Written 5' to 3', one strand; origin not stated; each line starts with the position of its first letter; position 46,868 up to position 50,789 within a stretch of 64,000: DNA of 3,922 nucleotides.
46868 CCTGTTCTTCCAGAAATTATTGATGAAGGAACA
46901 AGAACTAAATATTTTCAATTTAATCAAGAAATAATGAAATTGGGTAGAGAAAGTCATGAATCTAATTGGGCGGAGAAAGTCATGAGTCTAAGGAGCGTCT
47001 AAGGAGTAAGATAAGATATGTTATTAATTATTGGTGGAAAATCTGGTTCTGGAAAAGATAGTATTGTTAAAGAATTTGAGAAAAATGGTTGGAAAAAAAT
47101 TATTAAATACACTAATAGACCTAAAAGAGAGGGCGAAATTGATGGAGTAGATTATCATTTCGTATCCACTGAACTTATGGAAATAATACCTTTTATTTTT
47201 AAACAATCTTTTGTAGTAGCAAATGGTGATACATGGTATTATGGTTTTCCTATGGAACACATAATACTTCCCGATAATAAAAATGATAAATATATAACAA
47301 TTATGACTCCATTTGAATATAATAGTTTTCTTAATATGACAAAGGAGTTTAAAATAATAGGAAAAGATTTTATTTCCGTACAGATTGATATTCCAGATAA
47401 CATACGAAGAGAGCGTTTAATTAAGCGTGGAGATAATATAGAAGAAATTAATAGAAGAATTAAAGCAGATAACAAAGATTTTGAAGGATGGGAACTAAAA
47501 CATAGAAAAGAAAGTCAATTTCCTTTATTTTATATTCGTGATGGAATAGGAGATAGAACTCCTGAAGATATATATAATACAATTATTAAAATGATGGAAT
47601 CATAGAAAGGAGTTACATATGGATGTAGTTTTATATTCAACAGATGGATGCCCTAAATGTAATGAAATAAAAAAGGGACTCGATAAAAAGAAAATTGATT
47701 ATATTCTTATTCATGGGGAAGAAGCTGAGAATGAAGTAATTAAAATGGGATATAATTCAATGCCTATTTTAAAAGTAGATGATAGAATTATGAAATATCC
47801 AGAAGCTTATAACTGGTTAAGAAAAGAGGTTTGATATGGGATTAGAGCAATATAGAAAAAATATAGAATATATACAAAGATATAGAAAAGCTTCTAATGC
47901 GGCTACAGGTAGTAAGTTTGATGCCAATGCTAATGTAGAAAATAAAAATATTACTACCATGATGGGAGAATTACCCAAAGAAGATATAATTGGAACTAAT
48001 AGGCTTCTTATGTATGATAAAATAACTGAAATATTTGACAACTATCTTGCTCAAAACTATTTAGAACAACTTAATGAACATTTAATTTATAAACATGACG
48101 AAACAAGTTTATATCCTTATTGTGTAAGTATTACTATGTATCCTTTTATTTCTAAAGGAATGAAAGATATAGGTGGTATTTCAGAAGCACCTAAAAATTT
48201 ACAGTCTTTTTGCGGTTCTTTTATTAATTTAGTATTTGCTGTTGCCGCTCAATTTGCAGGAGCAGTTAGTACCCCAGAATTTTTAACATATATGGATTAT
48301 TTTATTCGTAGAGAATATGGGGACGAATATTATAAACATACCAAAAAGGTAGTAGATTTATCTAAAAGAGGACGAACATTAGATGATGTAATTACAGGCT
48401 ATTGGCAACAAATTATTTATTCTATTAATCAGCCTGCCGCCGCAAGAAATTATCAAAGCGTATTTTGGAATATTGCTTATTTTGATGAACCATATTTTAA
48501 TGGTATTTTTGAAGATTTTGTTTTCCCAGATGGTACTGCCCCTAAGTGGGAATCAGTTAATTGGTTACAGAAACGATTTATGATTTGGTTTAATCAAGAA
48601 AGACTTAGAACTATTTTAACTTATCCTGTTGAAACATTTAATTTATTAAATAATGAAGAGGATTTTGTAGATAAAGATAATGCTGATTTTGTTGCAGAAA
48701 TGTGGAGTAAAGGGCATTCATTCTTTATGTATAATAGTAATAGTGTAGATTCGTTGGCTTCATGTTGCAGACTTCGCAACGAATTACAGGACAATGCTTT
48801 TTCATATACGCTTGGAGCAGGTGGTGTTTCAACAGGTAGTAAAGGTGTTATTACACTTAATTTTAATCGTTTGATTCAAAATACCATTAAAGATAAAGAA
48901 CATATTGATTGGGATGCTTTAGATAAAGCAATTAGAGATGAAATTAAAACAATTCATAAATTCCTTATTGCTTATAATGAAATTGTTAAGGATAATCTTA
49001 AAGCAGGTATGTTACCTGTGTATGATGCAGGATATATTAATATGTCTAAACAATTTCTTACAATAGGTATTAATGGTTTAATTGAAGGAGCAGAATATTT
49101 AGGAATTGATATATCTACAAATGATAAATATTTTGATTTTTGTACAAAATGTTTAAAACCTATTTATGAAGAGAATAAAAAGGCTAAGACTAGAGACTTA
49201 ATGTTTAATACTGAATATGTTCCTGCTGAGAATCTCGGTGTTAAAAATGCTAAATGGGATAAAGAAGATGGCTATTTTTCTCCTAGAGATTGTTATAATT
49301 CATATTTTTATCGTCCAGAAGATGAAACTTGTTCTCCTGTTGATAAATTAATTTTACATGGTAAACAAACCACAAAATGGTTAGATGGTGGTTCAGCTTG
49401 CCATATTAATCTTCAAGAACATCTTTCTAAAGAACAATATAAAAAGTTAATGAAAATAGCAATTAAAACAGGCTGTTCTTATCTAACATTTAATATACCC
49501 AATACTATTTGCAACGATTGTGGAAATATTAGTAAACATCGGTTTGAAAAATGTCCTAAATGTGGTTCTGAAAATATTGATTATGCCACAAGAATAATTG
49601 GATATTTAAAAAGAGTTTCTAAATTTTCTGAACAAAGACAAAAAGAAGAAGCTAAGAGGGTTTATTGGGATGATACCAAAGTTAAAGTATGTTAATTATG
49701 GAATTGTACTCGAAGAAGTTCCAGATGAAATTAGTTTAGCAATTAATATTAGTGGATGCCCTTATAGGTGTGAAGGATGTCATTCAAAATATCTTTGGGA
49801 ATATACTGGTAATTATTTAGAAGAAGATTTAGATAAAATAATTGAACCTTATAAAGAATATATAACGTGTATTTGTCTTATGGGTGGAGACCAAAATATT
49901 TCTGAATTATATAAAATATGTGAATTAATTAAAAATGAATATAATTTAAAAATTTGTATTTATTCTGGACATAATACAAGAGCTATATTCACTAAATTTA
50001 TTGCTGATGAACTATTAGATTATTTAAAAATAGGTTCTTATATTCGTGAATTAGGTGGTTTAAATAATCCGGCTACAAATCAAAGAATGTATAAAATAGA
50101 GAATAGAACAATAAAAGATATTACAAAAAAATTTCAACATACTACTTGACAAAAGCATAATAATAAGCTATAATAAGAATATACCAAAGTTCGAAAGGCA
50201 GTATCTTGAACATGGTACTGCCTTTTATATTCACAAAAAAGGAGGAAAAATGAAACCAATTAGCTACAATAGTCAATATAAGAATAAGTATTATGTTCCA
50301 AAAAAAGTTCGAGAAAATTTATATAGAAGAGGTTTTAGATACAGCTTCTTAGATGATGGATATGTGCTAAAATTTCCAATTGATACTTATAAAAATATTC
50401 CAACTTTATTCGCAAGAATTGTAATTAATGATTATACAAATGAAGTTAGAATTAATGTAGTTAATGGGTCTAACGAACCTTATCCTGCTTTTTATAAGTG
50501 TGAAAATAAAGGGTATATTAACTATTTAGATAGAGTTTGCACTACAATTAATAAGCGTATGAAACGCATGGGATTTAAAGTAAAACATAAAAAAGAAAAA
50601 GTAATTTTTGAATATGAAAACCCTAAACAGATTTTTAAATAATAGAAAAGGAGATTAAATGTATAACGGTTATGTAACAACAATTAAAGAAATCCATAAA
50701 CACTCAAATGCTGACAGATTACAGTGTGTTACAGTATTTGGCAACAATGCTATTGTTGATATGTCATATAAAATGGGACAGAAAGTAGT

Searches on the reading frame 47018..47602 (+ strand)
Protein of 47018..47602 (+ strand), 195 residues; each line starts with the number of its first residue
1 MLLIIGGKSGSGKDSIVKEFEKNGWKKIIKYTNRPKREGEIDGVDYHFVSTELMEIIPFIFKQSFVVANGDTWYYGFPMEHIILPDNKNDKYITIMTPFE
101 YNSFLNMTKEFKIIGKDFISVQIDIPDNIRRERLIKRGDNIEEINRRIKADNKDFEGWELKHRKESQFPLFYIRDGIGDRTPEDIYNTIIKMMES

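Call 13: search_protein_families(library=phrogs, proteins=[window:47018-47602:+], max_evalue=0.001)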
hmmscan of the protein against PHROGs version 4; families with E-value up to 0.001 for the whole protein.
window:47018-47602:+ (195 aa): 1 family
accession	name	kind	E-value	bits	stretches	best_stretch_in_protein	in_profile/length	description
phrog_1815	-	other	2.7e-32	113.6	1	1-161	4-156/197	guanylate kinase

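Call 62: search_protein_families(library=ncbifam, proteins=[window:47018-47602:+], max_evalue=0.001)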
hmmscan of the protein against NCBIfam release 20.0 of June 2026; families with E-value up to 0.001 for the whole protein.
window:47018-47602:+ (195 aa): 4 families
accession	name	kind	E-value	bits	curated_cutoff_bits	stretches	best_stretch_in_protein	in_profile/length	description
TIGR03263.1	guanyl_kin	equivalog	1.5e-14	54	160.45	1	2-156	3-153/180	guanylate kinase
NF011325.0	PRK14738.1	equivalog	2.7e-12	46.4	263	1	1-80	14-94/206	guanylate kinase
NF011324.0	PRK14737.1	equivalog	0.00021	21.1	318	1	2-155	7-156/187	guanylate kinase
TIGR02322.1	phosphon_PhnN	equivalog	0.00034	20.3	156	0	2-26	3-27/179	phosphonate metabolism protein/1,5-bisphosphokinase (PRPP-forming) PhnN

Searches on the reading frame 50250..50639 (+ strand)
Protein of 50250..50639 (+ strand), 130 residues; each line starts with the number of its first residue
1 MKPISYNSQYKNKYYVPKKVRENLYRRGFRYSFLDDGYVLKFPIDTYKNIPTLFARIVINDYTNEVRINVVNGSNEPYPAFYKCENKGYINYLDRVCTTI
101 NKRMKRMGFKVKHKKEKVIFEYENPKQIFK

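Call 13: search_protein_families(library=phrogs, proteins=[window:50250-50639:+], max_evalue=0.001)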
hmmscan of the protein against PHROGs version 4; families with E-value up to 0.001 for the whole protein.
window:50250-50639:+ (130 aa): 0 families

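Call 41: search_protein_families(library=pfam, proteins=[window:50250-50639:+], max_evalue=0.01)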
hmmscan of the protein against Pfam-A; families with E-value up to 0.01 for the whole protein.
window:50250-50639:+ (130 aa): 1 family
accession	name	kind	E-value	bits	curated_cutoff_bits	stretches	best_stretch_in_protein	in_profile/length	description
PF21664.2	TBPIP_C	-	0.0032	17.9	27.2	1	62-118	27-79/115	TBP-interacting protein, C-terminal domain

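Call 62: search_protein_families(library=ncbifam, proteins=[window:50250-50639:+], max_evalue=0.001)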
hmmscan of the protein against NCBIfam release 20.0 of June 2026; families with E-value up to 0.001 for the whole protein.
window:50250-50639:+ (130 aa): 0 families

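Call 86: find_related_loci(query=window:50250-50639:+, collection=viral_contigs, flank=6000)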
Query window:50250-50639:+ (130 aa) in viral_contigs; peptide patterns used: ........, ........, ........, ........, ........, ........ (x = any residue, [..] = any of these).
10 stretches matched a pattern; 5 encode a relative of the query (tblastn E <= 1e-3); 4 distinct loci.
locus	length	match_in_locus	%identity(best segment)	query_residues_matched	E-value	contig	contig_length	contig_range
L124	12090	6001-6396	98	1-130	2e-82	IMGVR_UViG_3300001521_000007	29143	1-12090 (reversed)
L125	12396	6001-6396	95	1-130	1e-81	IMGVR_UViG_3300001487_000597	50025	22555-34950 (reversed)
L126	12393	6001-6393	80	1-130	4e-67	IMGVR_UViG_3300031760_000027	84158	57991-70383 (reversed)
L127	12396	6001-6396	97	1-130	3e-82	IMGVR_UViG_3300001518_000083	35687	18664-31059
